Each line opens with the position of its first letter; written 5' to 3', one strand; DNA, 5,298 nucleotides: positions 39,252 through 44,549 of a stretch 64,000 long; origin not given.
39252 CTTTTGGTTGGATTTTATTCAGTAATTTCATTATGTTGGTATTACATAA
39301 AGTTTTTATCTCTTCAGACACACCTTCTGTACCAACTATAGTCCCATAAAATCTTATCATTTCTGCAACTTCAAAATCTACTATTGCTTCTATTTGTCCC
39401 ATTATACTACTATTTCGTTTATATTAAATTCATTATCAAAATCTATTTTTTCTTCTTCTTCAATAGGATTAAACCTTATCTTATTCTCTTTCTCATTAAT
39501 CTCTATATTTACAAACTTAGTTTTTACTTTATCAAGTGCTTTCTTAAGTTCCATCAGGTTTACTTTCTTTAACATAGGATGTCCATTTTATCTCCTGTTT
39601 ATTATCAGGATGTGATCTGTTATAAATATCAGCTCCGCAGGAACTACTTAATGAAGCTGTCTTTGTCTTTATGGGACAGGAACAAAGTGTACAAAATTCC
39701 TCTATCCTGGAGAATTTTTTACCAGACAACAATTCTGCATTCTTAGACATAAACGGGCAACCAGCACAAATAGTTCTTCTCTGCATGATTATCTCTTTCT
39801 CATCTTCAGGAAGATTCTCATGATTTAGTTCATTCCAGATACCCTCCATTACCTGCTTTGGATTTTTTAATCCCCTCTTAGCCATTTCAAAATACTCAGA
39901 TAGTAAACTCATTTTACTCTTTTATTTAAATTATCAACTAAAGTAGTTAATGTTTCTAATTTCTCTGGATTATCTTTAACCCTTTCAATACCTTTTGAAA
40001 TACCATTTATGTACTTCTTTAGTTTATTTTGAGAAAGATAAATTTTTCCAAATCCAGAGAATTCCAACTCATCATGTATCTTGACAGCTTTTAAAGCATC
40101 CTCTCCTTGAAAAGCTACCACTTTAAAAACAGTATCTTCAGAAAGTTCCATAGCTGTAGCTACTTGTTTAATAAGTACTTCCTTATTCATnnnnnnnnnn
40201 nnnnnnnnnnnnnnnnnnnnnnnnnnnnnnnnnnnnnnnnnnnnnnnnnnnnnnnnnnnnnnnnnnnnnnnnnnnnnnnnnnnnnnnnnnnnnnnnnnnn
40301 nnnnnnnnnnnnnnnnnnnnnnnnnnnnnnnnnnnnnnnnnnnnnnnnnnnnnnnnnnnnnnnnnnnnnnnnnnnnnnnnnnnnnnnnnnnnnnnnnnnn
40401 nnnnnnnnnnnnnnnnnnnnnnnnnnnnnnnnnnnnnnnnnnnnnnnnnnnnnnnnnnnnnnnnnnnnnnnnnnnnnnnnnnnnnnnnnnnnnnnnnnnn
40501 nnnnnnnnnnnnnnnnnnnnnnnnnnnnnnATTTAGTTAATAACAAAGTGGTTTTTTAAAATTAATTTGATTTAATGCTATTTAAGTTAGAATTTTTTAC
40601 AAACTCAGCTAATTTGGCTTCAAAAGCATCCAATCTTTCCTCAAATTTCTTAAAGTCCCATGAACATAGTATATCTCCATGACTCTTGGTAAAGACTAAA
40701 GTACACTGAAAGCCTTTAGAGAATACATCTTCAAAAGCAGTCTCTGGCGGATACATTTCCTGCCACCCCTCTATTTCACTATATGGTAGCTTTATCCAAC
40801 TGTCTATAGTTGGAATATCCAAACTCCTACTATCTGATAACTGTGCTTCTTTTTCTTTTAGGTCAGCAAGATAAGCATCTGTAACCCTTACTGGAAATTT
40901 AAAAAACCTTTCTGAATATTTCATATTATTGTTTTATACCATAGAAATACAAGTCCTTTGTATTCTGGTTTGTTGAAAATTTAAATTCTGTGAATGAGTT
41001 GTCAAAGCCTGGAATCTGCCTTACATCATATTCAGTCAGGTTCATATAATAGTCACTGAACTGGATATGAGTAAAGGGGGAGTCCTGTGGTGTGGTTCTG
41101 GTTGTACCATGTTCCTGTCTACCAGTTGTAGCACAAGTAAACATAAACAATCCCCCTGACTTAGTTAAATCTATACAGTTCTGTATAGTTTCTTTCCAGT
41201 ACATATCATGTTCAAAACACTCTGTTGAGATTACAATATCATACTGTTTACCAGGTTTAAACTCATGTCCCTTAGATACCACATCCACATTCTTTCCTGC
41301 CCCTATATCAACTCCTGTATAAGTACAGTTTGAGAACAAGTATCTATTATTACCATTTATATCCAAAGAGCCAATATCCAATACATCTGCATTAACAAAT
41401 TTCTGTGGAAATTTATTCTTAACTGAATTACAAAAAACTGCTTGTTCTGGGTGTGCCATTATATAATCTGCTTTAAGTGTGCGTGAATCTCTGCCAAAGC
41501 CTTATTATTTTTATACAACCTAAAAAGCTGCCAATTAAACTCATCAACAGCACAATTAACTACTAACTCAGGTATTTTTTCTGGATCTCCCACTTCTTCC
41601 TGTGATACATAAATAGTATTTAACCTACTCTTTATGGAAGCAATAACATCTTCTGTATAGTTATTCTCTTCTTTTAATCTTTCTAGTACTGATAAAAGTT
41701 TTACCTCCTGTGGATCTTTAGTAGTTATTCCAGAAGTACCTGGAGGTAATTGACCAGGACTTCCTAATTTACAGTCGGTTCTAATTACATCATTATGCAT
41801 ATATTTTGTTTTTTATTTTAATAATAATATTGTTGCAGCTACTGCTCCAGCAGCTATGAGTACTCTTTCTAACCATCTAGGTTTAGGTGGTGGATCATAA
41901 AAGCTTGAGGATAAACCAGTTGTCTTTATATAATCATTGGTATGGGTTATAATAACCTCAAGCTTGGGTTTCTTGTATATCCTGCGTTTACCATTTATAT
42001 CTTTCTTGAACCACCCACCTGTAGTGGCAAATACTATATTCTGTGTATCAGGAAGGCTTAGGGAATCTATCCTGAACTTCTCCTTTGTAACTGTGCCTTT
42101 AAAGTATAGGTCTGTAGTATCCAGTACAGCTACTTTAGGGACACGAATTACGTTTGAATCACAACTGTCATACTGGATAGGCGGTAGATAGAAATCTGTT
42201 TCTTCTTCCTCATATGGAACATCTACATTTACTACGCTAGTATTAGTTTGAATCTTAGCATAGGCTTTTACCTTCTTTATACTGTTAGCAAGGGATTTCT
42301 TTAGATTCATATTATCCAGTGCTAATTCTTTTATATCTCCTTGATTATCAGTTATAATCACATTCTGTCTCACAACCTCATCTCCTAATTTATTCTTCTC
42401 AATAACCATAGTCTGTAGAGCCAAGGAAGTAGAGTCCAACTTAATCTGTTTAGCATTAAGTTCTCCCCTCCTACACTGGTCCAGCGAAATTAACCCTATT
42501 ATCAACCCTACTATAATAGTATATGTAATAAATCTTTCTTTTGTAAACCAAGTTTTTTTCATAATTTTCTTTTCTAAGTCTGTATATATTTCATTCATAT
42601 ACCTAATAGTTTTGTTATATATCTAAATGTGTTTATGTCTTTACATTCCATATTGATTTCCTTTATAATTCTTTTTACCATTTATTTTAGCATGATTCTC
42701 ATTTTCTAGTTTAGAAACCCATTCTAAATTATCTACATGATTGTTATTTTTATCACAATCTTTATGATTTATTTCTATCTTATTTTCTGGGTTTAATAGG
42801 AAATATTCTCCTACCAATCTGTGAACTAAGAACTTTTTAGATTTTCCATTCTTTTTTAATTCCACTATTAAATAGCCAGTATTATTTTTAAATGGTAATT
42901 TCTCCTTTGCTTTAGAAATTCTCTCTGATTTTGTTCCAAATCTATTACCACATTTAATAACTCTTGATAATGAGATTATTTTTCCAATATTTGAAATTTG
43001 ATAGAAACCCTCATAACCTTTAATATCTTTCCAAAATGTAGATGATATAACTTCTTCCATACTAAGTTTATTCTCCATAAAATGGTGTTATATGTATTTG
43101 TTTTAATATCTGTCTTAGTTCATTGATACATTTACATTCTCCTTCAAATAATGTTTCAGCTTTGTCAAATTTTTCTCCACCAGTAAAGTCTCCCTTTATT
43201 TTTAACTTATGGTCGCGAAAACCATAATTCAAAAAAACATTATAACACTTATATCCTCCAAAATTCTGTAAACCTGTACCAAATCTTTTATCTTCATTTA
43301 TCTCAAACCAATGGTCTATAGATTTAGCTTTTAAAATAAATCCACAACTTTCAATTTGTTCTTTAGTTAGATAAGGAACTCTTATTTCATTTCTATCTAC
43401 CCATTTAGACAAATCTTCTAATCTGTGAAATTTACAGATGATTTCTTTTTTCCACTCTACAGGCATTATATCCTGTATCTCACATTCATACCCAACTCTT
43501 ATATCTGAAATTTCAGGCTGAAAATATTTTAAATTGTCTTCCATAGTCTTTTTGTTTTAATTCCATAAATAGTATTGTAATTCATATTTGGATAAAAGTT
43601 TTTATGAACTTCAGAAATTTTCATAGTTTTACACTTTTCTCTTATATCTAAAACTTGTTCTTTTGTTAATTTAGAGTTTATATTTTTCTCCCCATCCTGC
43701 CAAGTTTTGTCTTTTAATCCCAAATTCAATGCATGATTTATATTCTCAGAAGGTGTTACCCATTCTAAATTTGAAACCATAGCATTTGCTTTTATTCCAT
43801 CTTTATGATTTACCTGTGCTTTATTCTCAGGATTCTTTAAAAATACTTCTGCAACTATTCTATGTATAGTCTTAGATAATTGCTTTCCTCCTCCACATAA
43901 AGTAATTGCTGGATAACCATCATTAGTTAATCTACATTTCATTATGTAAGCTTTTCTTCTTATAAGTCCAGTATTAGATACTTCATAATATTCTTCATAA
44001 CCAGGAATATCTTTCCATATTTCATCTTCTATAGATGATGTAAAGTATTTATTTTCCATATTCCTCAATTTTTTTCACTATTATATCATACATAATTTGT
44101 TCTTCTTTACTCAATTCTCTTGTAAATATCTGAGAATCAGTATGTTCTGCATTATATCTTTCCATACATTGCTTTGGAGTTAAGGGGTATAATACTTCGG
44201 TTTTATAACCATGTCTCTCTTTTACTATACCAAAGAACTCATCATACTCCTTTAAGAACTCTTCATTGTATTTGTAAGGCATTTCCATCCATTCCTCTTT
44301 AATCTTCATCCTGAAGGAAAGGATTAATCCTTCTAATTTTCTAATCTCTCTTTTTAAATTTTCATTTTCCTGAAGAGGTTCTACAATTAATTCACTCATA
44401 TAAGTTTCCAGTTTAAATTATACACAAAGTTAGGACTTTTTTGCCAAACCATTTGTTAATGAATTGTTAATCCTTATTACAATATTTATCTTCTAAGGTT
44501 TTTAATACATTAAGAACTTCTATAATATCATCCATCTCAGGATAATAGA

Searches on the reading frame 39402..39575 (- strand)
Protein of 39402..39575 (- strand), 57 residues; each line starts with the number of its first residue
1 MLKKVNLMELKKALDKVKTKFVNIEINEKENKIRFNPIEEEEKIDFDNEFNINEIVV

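Call 65: search_protein_families(library=pfam, proteins=[window:39402-39575:-], max_evalue=1)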
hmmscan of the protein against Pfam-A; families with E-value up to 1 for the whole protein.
window:39402-39575:- (57 aa): 1 family
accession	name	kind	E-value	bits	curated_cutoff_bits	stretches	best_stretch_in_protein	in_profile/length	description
PF20277.3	CTD11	-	0.06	14.3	27.7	1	4-56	4-55/138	C-terminal domain 11 of the ABC-three component (ABC-3C) systems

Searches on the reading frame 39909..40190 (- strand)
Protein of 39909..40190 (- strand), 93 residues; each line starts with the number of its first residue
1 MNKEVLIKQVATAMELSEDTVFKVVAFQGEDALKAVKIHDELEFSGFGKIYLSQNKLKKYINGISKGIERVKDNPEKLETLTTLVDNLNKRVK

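Call 65: search_protein_families(library=pfam, proteins=[window:39909-40190:-], max_evalue=1)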
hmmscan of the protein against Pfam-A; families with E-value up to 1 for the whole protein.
window:39909-40190:- (93 aa): 1 family
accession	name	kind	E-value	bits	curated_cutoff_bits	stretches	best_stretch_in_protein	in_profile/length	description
PF00216.26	Bac_DNA_binding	-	2.5e-06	28.1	22.4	1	1-63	1-63/90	Bacterial DNA-binding protein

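Call 99: find_homologous_proteins(query=window:39909-40190:-, max_evalue=0.001)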
Query window:39909-40190:- (93 aa): 7 proteins with E <= 0.001 among 8 candidates.
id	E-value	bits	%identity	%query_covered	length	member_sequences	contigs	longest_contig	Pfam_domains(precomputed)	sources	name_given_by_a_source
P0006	3.0e-51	188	100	100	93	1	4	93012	PF00216.27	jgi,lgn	-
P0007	1.2e-50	186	99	100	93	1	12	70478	PF00216.27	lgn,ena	-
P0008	4.9e-50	184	98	100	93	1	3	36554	PF00216.27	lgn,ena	-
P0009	1.4e-49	183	97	100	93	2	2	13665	-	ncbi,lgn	-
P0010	9.2e-46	171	90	100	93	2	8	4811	-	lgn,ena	-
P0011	2.1e-37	144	78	100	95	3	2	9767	PF00216.27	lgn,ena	-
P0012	5.5e-31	124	65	100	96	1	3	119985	PF00216.27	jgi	-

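Call 111: predict_structure(alignment_id=A3)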
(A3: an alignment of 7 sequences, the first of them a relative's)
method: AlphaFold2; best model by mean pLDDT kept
length: 93 residues; sequences in the alignment: 7
mean_pLDDT: 69.9   pTM: 0.41
mean pLDDT of the five models: 69.9, 67.1, 62.2, 62.0, 62.0
residues with pLDDT >= 90: 0; 70-90: 56; 50-70: 33; < 50: 4
segments of 3 or more residues with pLDDT < 50: 46-49
pLDDT, mean of each block of 10 residues (from residue 1): 75 76 71 61 49 64 79 81 75 62
secondary structure, 60 per line:
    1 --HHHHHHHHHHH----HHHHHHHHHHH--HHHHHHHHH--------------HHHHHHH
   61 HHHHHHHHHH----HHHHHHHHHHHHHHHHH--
elements in order: H3-13 H18-28 H31-39 H54-70 H75-91

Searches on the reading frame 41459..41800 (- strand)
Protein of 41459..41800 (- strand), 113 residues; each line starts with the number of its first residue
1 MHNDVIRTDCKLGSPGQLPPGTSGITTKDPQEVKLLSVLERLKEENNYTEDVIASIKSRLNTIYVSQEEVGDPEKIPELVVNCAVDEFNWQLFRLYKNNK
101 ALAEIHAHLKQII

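Call 65: search_protein_families(library=pfam, proteins=[window:41459-41800:-], max_evalue=1)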
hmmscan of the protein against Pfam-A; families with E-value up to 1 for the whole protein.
window:41459-41800:- (113 aa): 2 families
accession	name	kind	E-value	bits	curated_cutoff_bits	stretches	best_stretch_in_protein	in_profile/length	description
PF08775.15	ParB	-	0.12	13.1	25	1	23-75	5-55/126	ParB family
PF25070.2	DUF7794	-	0.17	11.7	32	1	23-69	108-156/271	Domain of unknown function (DUF7794)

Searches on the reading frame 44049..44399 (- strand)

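Call 9: search_protein_families(library=pfam, proteins=[window:44049-44399:-], max_evalue=0.01)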
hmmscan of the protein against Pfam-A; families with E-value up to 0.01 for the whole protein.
window:44049-44399:- (116 aa): 0 families

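Call 65: search_protein_families(library=pfam, proteins=[window:44049-44399:-], max_evalue=1)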
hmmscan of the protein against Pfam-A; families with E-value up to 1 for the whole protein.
window:44049-44399:- (116 aa): 2 families
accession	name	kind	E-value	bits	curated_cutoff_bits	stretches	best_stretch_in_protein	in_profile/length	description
PF13921.12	Myb_DNA-bind_6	-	0.074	13.7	22.9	1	72-102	29-58/60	Myb-like DNA-binding domain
PF07334.18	IFP_35_N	-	0.55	10.8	23.2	1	5-24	2-21/76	Interferon-induced 35 kDa protein (IFP 35) N-terminus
